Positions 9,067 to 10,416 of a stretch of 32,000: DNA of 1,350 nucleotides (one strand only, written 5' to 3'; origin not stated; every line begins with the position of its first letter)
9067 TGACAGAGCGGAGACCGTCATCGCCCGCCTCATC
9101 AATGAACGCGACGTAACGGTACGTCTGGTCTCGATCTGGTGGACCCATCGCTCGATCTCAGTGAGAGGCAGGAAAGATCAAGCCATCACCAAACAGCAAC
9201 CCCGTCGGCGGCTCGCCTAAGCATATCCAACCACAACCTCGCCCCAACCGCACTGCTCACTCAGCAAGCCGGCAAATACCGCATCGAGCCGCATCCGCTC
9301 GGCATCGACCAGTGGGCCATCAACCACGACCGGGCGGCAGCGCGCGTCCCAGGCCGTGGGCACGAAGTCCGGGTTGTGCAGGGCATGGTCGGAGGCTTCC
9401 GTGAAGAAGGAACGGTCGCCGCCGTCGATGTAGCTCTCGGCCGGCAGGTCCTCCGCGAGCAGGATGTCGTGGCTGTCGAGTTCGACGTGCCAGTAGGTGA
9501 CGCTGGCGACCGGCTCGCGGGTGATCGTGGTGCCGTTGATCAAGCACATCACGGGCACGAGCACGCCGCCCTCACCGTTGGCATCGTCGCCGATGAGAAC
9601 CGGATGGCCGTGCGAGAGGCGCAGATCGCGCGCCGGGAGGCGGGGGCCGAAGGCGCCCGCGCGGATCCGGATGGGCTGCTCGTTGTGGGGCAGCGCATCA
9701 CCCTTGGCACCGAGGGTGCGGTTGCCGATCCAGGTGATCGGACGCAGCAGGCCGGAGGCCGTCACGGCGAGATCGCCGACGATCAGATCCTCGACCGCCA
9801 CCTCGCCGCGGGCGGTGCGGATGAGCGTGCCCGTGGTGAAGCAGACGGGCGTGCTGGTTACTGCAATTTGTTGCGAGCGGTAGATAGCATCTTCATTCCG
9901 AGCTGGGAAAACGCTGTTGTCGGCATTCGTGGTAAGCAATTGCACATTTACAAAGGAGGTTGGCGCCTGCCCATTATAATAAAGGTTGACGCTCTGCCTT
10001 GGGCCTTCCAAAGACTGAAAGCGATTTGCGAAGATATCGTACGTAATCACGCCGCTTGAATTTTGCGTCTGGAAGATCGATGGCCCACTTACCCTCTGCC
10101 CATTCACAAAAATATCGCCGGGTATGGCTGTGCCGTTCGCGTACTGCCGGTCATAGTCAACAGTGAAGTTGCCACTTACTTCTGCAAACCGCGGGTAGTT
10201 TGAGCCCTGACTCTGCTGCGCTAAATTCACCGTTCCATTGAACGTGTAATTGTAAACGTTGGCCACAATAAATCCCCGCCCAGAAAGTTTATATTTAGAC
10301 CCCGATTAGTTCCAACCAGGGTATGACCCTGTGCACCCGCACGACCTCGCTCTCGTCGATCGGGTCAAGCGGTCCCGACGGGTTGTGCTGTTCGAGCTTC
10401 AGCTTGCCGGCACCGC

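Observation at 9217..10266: The Hint gene is a compositional chimera, and the breakpoint coincides with the catalytic cysteine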

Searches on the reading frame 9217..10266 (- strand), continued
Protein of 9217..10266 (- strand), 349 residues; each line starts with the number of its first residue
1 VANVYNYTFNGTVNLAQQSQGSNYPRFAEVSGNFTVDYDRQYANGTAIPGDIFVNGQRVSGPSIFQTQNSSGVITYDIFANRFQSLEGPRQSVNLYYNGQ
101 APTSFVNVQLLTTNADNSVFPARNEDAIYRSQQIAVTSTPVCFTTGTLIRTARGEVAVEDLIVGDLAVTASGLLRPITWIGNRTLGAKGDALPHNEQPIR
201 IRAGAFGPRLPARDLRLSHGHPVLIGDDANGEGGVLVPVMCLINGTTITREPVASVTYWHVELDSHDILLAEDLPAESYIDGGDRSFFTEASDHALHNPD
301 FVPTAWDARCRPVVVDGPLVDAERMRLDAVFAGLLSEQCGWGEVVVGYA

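Call 23: search_protein_families(library=phrogs, proteins=[window:9217-10266:-], max_evalue=0.001)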
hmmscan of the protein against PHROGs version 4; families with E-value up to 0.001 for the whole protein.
window:9217-10266:- (349 aa): 0 families

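Call 45: predict_structure(alignment_id=A2)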
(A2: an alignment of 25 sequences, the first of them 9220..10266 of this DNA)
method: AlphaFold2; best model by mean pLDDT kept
length: 349 residues; sequences in the alignment: 25
mean_pLDDT: 60.0   pTM: 0.48
mean pLDDT of the five models: 60.0, 57.9, 56.7, 56.6, 56.0
residues with pLDDT >= 90: 65; 70-90: 68; 50-70: 65; < 50: 151
segments of 3 or more residues with pLDDT < 50: 141-148, 169-174, 202-249, 264-349
pLDDT, mean of each block of 10 residues (from residue 1): 74 93 89 82 79 90 87 90 76 92 93 86 90 84 43 62 61 53 62 61 43 41 34 33 39 60 44 34 33 32 28 29 40 31 29
secondary structure, 60 per line:
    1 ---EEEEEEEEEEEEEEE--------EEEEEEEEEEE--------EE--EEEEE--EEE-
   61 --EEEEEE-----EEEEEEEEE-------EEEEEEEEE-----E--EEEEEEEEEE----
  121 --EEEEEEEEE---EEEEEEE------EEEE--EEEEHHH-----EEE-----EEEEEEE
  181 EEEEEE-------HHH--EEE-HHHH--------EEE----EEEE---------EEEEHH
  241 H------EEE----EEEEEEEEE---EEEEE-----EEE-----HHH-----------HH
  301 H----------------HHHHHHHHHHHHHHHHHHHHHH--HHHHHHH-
elements in order: E4-18 E27-37 E50-54 E57-59 E63-68 E74-82 E90-98 E107-116 E123-131 E135-141 E148-151 E154-157 E166-168 E174-186 E199-201 H203-206 E215-217 E222-225 E235-238 E248-250 E255-263 E267-271 E277-279 H318-339 H342-348
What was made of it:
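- The full-length structure model was poor over the Hint part (pLDDT 30-60, call 45).
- Tried and rejected: The full-length structure model was unusable over the Hint part (call 45).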

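Call 49: search_protein_families(library=pfam, proteins=[L081:1676-3583:-, L081:3536-3793:+, L081:5158-6066:+, L081:5476-6105:-, L081:5993-6688:-, L081:6957-8240:+, L081:5121-5474:-], max_evalue=0.01)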
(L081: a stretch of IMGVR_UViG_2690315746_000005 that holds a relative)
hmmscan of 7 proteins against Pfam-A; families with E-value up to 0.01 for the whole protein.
L081:1676-3583:- (635 aa): 4 families
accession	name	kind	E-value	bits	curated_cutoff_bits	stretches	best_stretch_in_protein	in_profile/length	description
PF00817.25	IMS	-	5.6e-38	130.6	23.2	1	212-356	1-147/148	impB/mucB/samB family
PF13438.11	DUF4113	-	1.5e-17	63.7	24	1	580-631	2-51/51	Domain of unknown function (DUF4113)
PF11799.13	IMS_C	-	1.5e-15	58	20.7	1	449-561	1-101/109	impB/mucB/samB family C-terminal domain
PF11798.14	IMS_HHH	-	0.0076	16.9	24.4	0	384-405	11-32/32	IMS family HHH motif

L081:3536-3793:+ (85 aa): 0 families

L081:5158-6066:+ (302 aa): 0 families

L081:5476-6105:- (209 aa): 0 families

L081:5993-6688:- (231 aa): 0 families

L081:6957-8240:+ (427 aa): 0 families

L081:5121-5474:- (117 aa): 0 families

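Call 53: search_protein_families(library=padloc, proteins=[window:9217-10266:-], max_evalue=0.01)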
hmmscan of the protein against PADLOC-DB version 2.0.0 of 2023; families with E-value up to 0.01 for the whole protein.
window:9217-10266:- (349 aa): 0 families

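Call 54: search_protein_families(library=ncbifam, proteins=[window:9217-10266:-], max_evalue=0.01)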
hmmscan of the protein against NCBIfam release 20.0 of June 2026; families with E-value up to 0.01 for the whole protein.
window:9217-10266:- (349 aa): 0 families

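Call 66: search_solved_structures(query=A2, max_evalue=10, show_alignments=3)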
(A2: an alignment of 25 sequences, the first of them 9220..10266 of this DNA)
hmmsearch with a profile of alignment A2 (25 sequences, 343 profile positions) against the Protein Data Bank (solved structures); distinct sequences matched with E-value up to 10: 1.
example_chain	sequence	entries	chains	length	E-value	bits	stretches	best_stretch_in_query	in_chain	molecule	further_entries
2lwy_A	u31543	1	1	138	0.032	17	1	133-161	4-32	BACTERIAL INTEIN-LIKE DOMAIN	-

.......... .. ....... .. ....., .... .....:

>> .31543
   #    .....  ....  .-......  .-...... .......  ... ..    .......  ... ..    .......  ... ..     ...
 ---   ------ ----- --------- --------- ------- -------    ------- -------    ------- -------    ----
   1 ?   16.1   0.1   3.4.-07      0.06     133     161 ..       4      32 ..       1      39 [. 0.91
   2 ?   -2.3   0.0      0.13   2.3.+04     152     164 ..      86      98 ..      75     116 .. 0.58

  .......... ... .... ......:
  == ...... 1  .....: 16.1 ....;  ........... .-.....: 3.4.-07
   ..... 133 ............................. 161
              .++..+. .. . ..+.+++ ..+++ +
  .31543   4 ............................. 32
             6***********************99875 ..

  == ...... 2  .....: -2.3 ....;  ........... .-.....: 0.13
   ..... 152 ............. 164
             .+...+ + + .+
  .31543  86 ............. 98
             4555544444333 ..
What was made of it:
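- Closest known: Type-B bacterial intein-like. Different: The only solved relative detectable by sequence is a type-A BIL (2LWY), at E=0.03 over block A (call 66).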

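Call 69: find_encoding_contigs(protein=window:9217-10266:-, flank=1000, max_places=4)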
Protein window:9217-10266:- (349 aa): no gene with exactly this product is on record in the collection.

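Call 71: find_encoding_contigs(protein=P0001, flank=1000, max_places=4)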
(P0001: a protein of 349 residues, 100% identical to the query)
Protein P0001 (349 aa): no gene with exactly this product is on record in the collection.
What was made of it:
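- Tried and rejected: A look-up of the window protein's own contig returned 'not on record' (calls 69, 71).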

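Call 72: find_encoding_contigs(protein=P0008, flank=6000, max_places=3)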
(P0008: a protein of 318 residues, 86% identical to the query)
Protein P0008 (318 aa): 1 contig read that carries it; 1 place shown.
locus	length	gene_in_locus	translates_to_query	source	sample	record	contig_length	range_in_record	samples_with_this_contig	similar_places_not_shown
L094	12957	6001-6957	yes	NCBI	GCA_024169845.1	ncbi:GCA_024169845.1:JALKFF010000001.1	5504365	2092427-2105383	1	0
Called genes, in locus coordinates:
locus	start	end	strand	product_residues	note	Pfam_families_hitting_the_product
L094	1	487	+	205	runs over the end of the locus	PF00959:Phage_lysozyme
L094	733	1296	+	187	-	-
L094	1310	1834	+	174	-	-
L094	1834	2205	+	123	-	-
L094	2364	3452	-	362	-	PF00211:Guanylate_cyc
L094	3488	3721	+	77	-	-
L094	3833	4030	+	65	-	-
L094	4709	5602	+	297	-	PF13365:Trypsin_2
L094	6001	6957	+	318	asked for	PF13403:Hint_2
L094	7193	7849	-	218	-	PF03567:Sulfotransfer_2 (weak)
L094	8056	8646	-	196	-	PF01583:APS_kinase, PF13671:AAA_33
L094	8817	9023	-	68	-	-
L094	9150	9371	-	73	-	-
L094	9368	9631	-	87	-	-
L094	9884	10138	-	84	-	-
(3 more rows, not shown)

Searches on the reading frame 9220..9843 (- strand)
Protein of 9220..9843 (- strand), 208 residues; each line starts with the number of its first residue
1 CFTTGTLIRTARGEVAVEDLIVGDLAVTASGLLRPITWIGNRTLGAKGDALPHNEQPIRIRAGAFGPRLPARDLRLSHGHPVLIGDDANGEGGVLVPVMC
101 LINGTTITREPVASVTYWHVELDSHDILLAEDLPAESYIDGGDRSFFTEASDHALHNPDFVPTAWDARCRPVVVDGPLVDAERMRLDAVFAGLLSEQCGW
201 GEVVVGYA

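Call 65: search_solved_structures(query=window:9220-9843:-, max_evalue=10, show_alignments=3)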
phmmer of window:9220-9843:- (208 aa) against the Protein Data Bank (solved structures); distinct sequences matched with E-value up to 10: 0.
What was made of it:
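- Tried and rejected: PDB sequence search with the C-module alone found nothing (call 65).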
